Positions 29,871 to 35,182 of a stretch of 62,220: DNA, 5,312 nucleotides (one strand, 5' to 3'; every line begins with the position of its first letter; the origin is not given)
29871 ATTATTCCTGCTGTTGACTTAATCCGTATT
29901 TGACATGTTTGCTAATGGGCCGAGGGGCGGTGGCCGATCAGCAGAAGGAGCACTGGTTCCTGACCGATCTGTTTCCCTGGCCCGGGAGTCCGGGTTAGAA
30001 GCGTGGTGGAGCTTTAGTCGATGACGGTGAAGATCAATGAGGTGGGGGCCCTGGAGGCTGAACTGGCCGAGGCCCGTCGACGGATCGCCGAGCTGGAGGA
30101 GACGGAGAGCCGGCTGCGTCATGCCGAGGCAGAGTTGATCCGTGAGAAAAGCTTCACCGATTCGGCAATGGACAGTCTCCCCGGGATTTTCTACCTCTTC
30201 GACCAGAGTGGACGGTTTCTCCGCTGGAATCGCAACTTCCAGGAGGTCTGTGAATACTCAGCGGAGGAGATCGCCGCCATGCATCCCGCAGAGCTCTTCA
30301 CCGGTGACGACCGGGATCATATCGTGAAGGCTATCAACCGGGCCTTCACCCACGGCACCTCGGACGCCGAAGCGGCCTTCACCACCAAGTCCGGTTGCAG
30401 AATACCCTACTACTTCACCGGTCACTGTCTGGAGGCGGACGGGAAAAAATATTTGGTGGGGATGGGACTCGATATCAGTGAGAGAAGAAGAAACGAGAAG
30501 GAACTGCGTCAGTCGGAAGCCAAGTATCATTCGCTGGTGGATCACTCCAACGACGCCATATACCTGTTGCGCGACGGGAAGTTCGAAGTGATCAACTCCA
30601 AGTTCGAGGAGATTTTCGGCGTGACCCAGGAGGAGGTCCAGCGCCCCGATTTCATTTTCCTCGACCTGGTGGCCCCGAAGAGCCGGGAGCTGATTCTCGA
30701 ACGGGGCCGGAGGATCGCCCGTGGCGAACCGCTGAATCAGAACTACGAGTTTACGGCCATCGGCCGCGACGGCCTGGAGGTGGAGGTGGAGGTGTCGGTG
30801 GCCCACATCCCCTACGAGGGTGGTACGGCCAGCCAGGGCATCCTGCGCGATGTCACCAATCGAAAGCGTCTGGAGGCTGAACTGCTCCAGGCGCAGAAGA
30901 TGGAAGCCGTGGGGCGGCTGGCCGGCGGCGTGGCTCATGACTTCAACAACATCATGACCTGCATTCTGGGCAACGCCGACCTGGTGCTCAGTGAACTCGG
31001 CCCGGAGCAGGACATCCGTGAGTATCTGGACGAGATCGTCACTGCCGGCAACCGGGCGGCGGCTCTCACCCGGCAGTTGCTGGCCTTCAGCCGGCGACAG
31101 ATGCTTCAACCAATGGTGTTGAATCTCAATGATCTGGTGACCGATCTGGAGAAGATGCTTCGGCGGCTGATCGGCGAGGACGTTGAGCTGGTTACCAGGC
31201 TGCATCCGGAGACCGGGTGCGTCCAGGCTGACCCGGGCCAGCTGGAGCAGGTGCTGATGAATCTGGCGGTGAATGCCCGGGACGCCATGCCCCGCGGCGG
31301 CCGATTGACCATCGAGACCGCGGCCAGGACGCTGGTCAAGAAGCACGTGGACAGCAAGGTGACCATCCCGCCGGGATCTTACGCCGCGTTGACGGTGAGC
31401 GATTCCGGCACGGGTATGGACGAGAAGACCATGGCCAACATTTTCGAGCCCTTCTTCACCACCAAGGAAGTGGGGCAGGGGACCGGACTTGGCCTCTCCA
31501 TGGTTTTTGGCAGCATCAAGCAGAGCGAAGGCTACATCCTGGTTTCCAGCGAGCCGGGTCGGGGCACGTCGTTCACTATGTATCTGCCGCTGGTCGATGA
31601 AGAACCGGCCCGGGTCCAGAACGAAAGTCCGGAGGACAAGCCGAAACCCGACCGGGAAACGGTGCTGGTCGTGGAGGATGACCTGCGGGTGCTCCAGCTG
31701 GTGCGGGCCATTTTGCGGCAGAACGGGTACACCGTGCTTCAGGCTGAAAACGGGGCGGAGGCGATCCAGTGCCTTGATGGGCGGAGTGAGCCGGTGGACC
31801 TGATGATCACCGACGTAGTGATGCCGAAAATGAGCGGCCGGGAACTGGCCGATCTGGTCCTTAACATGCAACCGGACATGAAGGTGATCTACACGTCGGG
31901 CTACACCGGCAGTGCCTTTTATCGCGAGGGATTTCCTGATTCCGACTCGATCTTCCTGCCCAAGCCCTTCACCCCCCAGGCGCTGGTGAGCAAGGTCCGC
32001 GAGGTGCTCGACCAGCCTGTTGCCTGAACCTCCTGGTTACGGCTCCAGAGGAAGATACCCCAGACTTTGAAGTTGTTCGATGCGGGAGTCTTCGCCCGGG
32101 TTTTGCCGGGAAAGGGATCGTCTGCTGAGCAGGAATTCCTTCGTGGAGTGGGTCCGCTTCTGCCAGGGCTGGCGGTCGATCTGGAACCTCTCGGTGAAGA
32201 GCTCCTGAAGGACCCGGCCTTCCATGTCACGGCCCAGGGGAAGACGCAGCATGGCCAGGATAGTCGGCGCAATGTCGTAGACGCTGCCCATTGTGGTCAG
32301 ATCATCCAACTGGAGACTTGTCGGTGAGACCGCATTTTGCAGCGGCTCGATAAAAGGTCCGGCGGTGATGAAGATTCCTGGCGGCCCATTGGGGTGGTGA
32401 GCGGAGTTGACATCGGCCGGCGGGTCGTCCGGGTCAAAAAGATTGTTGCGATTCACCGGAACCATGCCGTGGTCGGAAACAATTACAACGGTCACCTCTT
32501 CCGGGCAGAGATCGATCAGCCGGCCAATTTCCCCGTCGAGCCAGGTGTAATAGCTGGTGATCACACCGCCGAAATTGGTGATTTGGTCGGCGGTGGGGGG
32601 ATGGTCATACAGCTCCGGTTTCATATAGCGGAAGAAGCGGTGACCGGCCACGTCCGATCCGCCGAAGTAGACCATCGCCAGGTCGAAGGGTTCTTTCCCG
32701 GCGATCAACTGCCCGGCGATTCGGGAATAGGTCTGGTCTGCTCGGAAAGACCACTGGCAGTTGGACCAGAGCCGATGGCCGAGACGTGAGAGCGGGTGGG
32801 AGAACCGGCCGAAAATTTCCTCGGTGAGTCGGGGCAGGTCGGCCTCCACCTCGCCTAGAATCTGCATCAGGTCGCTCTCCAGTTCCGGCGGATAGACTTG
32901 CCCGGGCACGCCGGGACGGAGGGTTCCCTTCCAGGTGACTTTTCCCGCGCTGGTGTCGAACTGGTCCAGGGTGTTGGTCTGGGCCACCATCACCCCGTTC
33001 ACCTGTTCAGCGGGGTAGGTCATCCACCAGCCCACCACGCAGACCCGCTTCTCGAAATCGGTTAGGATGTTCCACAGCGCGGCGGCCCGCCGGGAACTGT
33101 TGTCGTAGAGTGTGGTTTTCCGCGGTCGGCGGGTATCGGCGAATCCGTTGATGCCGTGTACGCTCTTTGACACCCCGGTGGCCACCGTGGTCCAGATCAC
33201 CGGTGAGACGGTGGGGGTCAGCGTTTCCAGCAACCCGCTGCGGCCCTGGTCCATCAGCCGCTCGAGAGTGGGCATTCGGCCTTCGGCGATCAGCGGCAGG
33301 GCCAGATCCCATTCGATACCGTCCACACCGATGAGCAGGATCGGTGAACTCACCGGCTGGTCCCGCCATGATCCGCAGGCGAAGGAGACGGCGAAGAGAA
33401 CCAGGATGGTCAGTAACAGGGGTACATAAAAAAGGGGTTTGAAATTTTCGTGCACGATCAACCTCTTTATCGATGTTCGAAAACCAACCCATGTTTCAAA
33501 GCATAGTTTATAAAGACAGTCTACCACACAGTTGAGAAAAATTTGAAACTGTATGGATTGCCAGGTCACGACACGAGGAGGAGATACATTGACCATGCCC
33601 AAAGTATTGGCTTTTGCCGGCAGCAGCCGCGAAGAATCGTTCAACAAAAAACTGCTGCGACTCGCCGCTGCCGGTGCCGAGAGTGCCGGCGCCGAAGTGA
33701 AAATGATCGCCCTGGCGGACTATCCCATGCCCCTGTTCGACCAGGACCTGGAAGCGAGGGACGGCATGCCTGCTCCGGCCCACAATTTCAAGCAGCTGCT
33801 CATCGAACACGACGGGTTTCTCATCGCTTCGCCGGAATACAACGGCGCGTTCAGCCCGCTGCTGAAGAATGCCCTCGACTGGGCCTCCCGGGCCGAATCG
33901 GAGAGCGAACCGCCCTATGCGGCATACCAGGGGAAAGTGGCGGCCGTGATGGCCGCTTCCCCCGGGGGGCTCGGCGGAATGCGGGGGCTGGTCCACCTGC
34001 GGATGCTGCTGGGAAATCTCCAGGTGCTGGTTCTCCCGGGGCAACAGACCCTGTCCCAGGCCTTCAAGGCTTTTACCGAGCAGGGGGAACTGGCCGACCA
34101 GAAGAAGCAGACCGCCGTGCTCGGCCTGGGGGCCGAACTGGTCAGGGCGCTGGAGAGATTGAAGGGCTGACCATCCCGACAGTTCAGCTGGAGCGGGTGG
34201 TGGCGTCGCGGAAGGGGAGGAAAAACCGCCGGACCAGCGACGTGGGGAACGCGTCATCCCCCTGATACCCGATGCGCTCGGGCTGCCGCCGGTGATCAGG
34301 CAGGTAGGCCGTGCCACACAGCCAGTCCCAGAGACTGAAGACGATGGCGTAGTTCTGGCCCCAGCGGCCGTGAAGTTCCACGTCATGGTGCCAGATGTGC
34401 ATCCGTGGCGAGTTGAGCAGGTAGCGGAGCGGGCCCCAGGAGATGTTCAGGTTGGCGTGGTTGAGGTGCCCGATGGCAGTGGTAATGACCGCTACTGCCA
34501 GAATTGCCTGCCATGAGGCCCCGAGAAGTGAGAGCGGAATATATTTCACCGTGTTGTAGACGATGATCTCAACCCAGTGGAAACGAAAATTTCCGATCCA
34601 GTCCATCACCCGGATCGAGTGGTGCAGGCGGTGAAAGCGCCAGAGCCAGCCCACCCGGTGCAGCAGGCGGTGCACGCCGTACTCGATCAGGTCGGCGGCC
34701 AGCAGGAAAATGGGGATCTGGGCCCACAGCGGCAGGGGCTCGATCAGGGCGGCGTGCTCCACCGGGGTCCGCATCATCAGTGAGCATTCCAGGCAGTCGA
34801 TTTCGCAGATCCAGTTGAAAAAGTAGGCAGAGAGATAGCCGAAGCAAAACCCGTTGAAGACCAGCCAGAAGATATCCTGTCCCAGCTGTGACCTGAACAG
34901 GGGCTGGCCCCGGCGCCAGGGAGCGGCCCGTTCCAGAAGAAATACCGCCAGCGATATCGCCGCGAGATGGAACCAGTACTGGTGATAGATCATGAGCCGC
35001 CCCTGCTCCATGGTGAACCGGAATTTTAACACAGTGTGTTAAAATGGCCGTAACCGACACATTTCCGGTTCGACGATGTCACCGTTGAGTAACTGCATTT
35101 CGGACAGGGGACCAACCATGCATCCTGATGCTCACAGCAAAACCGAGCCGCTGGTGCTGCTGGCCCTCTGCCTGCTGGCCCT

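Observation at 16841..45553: One ~330-aa C-terminal FG-GAP cassette is fused to five secreted proteins with unrelated heads (M14, M1, S8, C25, VCBS propeller)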

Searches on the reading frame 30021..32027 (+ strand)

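Call 9: search_protein_families(library=pfam, proteins=[window:30021-32027:+], max_evalue=0.001)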
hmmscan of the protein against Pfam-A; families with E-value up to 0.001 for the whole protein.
window:30021-32027:+ (668 aa): 9 families
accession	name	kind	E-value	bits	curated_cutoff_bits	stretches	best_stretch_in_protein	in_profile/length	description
PF02518.31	HATPase_c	-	5.3e-21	75.6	26.4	1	404-524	2-109/111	Histidine kinase-, DNA gyrase B-, and HSP90-like ATPase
PF00072.30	Response_reg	-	1.2e-19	70.9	30.2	1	548-660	1-111/111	Response regulator receiver domain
PF13426.13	PAS_9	-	1.2e-16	61.3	27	2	178-279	2-102/103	PAS domain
PF08448.16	PAS_4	-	8.3e-16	58.6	23.1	1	51-157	2-110/110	PAS fold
PF00989.32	PAS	-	5.9e-15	55.7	22.6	2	168-278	2-113/113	PAS fold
PF00512.31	HisKA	-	1.2e-09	38.5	26.9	1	298-360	3-64/66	His Kinase A (phospho-acceptor) domain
PF13188.13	PAS_8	-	2.7e-09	37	21.8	1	167-215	1-51/65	PAS domain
PF08447.18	PAS_3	-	1.4e-07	32.1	25.6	0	67-125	2-63/89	PAS fold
PF10090.15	HPTransfase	-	0.00059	20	22.9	0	410-434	34-58/123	Histidine phosphotransferase C-terminal domain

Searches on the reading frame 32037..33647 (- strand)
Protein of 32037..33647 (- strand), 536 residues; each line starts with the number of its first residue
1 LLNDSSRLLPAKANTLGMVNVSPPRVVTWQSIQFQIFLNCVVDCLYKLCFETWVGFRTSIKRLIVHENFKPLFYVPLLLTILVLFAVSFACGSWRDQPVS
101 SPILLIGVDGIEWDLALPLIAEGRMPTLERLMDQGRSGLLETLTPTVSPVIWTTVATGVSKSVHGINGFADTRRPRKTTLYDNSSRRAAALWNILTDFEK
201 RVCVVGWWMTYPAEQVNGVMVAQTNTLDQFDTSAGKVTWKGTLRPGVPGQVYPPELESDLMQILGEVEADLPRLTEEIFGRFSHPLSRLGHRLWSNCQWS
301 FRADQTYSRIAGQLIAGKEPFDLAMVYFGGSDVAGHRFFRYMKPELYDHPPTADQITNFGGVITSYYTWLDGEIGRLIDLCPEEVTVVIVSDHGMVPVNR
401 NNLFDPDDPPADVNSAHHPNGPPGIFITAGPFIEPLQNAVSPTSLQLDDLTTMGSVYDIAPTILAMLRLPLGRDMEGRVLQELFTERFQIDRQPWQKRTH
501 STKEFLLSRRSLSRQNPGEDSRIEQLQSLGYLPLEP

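Call 9: search_protein_families(library=pfam, proteins=[window:32037-33647:-], max_evalue=0.001)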
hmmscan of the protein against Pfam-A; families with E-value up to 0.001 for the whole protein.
window:32037-33647:- (536 aa): 1 family
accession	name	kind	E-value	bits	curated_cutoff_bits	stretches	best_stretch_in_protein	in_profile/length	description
PF01663.27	Phosphodiest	-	1.7e-28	100.7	23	1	104-413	2-239/342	Type I phosphodiesterase / nucleotide pyrophosphatase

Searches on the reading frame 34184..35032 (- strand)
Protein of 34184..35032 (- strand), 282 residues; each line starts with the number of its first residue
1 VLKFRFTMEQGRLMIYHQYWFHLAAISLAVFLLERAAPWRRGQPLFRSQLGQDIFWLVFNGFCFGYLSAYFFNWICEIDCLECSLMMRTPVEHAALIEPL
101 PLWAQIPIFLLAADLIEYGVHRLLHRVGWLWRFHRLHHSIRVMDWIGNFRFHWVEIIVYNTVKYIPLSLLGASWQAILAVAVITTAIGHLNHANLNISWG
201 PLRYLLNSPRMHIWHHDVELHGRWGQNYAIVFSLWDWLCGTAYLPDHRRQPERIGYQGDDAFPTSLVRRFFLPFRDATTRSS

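Call 10: search_protein_families(library=pfam, proteins=[window:34184-35032:-], max_evalue=0.001)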
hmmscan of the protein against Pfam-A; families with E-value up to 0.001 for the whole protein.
window:34184-35032:- (282 aa): 1 family
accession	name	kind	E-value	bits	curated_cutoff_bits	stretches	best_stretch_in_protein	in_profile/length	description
PF04116.19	FA_hydroxylase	-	2.2e-30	106.2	31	1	108-241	3-132/132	Fatty acid hydroxylase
